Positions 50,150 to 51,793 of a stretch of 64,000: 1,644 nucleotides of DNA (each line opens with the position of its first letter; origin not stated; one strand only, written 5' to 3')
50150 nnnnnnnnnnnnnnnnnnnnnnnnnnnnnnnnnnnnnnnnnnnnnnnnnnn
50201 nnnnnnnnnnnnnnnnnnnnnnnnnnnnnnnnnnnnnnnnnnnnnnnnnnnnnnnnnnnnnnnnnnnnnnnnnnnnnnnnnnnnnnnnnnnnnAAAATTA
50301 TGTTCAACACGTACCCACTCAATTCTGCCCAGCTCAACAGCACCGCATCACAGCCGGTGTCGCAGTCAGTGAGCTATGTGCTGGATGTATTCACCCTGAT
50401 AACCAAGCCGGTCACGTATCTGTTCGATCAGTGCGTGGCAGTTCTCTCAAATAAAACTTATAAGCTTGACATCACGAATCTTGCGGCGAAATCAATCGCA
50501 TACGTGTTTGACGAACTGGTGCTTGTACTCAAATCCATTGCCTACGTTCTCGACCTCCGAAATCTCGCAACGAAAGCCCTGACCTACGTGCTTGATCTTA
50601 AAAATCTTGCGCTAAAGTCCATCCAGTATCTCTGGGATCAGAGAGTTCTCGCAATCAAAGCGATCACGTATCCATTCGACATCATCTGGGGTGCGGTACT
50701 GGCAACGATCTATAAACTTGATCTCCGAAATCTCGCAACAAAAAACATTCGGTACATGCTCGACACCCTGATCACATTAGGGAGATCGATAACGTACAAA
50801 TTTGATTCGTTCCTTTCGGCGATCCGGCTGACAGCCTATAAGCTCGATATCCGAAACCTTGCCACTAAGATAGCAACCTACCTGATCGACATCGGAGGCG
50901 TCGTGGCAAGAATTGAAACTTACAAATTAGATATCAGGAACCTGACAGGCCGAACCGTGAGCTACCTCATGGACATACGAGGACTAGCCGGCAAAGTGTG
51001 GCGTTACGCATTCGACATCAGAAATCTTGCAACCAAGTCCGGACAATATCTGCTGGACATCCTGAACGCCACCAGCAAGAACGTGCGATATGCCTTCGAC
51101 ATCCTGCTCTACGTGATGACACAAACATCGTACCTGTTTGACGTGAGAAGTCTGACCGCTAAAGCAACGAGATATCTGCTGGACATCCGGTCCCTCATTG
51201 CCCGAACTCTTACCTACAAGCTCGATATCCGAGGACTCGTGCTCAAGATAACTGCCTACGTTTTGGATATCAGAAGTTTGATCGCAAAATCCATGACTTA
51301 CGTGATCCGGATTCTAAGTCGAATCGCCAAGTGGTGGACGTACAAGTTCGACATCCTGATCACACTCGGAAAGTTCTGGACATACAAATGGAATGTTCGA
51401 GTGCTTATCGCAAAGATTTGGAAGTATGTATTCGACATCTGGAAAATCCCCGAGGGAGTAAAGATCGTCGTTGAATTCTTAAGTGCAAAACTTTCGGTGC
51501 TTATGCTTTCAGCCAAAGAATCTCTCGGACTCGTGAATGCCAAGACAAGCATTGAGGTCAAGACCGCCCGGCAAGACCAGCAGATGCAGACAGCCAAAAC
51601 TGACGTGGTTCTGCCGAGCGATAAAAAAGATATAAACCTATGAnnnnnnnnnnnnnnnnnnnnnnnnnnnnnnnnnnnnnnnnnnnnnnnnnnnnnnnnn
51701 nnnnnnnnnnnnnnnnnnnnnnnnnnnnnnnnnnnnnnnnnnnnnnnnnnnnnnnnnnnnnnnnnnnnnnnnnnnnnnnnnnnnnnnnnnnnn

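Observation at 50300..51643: Phage fibre-module protein made almost entirely of about 35 tandem 11-residue repeats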

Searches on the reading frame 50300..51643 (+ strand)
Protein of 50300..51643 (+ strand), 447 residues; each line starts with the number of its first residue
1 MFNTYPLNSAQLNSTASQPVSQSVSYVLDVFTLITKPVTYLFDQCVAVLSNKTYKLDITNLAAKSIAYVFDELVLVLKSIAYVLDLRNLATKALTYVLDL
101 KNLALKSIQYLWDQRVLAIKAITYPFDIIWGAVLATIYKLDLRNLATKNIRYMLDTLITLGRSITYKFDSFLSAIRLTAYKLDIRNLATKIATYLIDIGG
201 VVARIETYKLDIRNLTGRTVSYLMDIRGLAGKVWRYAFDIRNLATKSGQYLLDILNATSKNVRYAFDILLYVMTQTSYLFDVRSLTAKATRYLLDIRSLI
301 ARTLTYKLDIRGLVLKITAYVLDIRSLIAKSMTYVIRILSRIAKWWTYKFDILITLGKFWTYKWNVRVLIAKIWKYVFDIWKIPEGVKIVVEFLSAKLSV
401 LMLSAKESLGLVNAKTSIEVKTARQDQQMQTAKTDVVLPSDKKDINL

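Call 5: search_protein_families(library=pfam, proteins=[window:50300-51643:+], max_evalue=0.1)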
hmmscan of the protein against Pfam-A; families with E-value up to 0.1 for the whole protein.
window:50300-51643:+ (447 aa): 1 family
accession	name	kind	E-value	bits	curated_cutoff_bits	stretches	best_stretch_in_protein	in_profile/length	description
PF03664.19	Glyco_hydro_62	-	0.042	13.6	22.1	1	204-304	128-223/272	Glycosyl hydrolase family 62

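Call 6: search_protein_families(library=phrogs, proteins=[window:50300-51643:+], max_evalue=0.01)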
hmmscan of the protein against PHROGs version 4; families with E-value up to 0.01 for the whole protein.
window:50300-51643:+ (447 aa): 0 families

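Call 8: search_dna_similar(query=window:50300-51643:+, collection=phages, mode=protein, max_evalue=0.001)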
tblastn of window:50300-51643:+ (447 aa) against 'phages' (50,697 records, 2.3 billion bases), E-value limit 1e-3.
No match.

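Call 9: find_homologous_proteins(query=window:50300-51643:+)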
Query window:50300-51643:+ (447 aa): 1 proteins with E <= 0.001 among 8000 candidates.
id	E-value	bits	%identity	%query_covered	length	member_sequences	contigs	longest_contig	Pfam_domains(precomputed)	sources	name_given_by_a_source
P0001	1.1e-17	83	36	33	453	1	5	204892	-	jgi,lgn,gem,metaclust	metaclust:\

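Call 13: search_protein_families(library=pfam, proteins=[P0001], max_evalue=0.1)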
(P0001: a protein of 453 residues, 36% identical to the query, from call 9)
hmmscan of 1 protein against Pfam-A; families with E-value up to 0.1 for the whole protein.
P0001 (453 aa): 0 families

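Call 14: find_encoding_contigs(protein=P0001, flank=10000, max_places=5)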
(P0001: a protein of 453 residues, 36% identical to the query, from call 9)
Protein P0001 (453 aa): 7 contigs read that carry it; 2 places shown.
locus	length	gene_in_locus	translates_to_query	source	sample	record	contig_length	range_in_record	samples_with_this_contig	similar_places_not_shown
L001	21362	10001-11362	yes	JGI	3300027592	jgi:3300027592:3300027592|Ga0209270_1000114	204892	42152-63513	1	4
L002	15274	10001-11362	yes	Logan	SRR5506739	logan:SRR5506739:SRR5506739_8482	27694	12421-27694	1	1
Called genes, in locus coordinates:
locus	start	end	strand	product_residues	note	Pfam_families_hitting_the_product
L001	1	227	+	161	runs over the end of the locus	-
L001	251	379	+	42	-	-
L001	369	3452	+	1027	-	PF20155:TMP_3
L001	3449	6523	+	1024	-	-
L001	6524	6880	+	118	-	-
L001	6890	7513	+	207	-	-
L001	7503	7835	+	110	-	-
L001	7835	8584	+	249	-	-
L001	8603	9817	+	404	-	-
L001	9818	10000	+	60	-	-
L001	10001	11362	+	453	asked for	-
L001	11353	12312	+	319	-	PF13620:CarboxypepD_reg (weak)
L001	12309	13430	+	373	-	-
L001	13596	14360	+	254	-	PF02086:MethyltransfD12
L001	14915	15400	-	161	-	-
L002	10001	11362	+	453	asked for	-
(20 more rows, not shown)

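Call 15: find_encoding_contigs(protein=window:50300-51643:+, flank=10000, max_places=6)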
Protein window:50300-51643:+ (447 aa): 2 contigs read that carry it; 2 places shown.
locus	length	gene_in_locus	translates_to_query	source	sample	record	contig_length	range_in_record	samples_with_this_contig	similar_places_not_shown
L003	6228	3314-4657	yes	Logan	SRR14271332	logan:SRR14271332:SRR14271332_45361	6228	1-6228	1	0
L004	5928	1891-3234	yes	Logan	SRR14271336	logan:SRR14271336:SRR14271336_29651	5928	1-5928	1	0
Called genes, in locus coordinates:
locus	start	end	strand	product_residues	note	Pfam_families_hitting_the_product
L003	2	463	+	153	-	?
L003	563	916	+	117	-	-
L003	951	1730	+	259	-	-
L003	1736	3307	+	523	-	PF05048:NosD (weak), PF13229:Beta_helix (weak), PF05048:NosD, PF13229:Beta_helix (weak)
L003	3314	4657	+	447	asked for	-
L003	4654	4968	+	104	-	PF10651:BppU_N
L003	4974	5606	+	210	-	PF24175:SU10_adaptor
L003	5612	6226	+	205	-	?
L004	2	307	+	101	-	?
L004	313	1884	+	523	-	PF05048:NosD (weak), PF13229:Beta_helix (weak), PF05048:NosD, PF13229:Beta_helix (weak)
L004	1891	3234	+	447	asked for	-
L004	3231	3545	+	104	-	PF10651:BppU_N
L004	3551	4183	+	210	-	PF24175:SU10_adaptor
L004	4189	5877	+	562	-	-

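Call 17: predict_structure(protein=window:50300-51643:+)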
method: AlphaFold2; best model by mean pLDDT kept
length: 447 residues; sequences in the alignment: 1
mean_pLDDT: 44.7   pTM: 0.22
mean pLDDT of the five models: 44.7, 40.1, 39.8, 36.8, 32.3
residues with pLDDT >= 90: 0; 70-90: 0; 50-70: 108; < 50: 339
segments of 3 or more residues with pLDDT < 50: 1-31, 33-35, 40-42, 54-58, 66-68, 72-101, 103-105, 107-112, 114-231, 233-238, 240-255, 271-273, 275-285, 356-364, 375-379, 381-447
pLDDT, mean of each block of 10 residues (from residue 1): 35 36 43 47 51 48 49 44 42 46 47 47 44 41 42 45 42 37 32 31 32 39 43 46 45 48 51 43 51 57 54 57 57 61 59 51 49 49 42 44 35 36 36 38 37
secondary structure, 60 per line:
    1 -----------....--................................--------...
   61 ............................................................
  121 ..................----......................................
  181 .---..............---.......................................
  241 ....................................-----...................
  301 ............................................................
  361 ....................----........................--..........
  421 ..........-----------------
elements in order: H12-15 H18-49 H58-138 H143-181 H185-198 H202-276 H282-380 H385-408 H411-430

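Call 19: search_protein_representatives(protein=window:50300-51643:+)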
Query: 447 residues. Proteins with E-value up to 0.001 (for the whole library): 158; up to 1e-10: 44; up to 1e-30: 1. The best 150 are listed.
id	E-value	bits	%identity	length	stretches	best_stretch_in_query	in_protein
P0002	1.4e-42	162.9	32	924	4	177-383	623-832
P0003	8.0e-29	117.6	24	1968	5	179-355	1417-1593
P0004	8.9e-28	114.2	24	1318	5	164-371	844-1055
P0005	6.1e-27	111.4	30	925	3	155-380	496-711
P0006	4.5e-26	108.5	30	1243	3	172-361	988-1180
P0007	9.6e-26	107.5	32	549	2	169-372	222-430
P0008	7.8e-25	104.5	29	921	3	206-353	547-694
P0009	4.0e-23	98.8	24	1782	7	134-355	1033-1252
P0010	7.9e-22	94.6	27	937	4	202-372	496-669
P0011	5.5e-20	88.5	24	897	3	201-380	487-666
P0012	5.8e-20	88.4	24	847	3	178-413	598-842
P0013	1.4e-19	87.1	24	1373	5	135-371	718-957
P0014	1.7e-19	86.9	29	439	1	177-385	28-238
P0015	9.7e-19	84.4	31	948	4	223-383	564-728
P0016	8.9e-18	81.2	29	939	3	86-315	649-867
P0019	1.7e-16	77.0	24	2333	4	7-344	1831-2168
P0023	1.8e-15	73.6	27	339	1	208-382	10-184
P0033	7.1e-13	65.1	40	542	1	215-333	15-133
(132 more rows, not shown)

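Call 23: search_protein_families(library=pfam, proteins=[P0002, P0003, P0004, P0006, P0007, P0009, P0012, P0014, P0033], max_evalue=0.01)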
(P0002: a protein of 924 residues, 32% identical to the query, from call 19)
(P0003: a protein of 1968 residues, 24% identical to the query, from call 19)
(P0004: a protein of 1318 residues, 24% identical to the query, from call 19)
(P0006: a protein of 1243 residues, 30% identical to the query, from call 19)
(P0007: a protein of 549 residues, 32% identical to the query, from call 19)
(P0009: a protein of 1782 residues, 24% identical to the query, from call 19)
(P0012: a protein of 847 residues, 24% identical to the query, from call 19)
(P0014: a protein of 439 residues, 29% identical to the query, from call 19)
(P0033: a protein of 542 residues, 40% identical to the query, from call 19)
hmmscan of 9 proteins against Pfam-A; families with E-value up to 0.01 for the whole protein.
P0002 (924 aa): 1 family
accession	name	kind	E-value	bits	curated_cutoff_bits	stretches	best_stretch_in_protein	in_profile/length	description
PF09280.16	XPC-binding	-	0.005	16.9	26.4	0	462-493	13-44/57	XPC-binding domain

P0003 (1968 aa): 5 families
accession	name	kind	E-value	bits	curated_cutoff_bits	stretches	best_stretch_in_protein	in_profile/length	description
PF07889.17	DUF1664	-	2e-05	25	34.6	0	1125-1210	38-120/124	Protein of unknown function (DUF1664)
PF00015.26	MCPsignal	-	3.4e-05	24.2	34.6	0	1691-1782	78-169/172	Methyl-accepting chemotaxis protein (MCP) signalling domain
PF25541.1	TBCA_PH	-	5.7e-05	23.3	27.8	0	1132-1174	68-110/139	PH domain-containing proteins, TBCA domain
PF22834.3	Polo_box_4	-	0.0002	22.2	27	0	1190-1220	54-84/85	Polo box domain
PF06009.19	Laminin_II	-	0.0016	18.9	33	0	1113-1217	2-102/138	Laminin Domain II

P0004 (1318 aa): 1 family
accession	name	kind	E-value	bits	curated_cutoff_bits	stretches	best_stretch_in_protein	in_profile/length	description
PF06439.18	3keto-disac_hyd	-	9.9e-07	29.4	26.8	1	546-703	40-180/187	3-keto-disaccharide hydrolase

P0006 (1243 aa): 0 families

P0007 (549 aa): 1 family
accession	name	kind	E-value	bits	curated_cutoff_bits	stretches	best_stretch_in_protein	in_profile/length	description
PF04728.18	LPP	-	0.003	18.3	29.1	0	452-483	2-33/53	Lipoprotein leucine-zipper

P0009 (1782 aa): 3 families
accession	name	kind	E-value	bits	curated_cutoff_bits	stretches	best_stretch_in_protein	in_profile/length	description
PF10102.14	DUF2341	-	1.3e-18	67.6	23.4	1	239-318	2-83/84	Domain of unknown function (DUF2341)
PF04513.17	Baculo_PEP_C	-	0.00013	22.5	38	0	1053-1142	36-123/140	Baculovirus polyhedron envelope protein, PEP, C terminus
PF00015.26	MCPsignal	-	0.0092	16.3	34.6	0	1053-1139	77-163/172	Methyl-accepting chemotaxis protein (MCP) signalling domain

P0012 (847 aa): 0 families

P0014 (439 aa): 0 families

P0033 (542 aa): 0 families

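Call 25: search_solved_structures(query=window:50300-51643:+, max_evalue=10, show_alignments=3)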
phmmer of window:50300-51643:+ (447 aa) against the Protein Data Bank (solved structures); distinct sequences matched with E-value up to 10: 0.

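Call 31: find_related_loci(query=window:50300-51643:+, collection=viral_contigs, flank=8000)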
Query window:50300-51643:+ (447 aa) in viral_contigs; peptide patterns used: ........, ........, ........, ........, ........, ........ (x = any residue, [..] = any of these).
7 stretches matched a pattern; 1 encode a relative of the query (tblastn E <= 1e-3); 1 distinct loci.
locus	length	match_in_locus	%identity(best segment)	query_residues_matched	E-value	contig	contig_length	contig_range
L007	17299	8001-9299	59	1-447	2e-166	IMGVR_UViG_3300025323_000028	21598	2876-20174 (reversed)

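Call 51: predict_structure(alignment_id=A4)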
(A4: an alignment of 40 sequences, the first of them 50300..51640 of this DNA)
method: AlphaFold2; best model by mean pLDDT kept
length: 447 residues; sequences in the alignment: 40
mean_pLDDT: 63.5   pTM: 0.47
mean pLDDT of the five models: 63.5, 60.2, 54.8, 54.8, 52.2
residues with pLDDT >= 90: 0; 70-90: 197; 50-70: 159; < 50: 91
segments of 3 or more residues with pLDDT < 50: 1-21, 45-49, 75-84, 124-145, 163-175, 434-447
pLDDT, mean of each block of 10 residues (from residue 1): 36 35 60 62 51 64 64 44 57 75 79 71 48 37 53 63 43 47 73 72 67 73 71 70 75 72 67 74 76 77 78 75 76 75 71 67 72 67 55 69 75 70 65 42 35
secondary structure, 60 per line:
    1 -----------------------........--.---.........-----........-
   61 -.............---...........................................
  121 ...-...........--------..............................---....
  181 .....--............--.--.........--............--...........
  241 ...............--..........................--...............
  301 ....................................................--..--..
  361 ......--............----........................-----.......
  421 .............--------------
elements in order: E24-31 E38-46 E52-59 E62-74 H78-123 H125-135 H144-173 E177-185 E188-199 E205-213 E216-227 E230-255 E258-283 E286-352 E359-366 E369-380 H385-408 H414-433
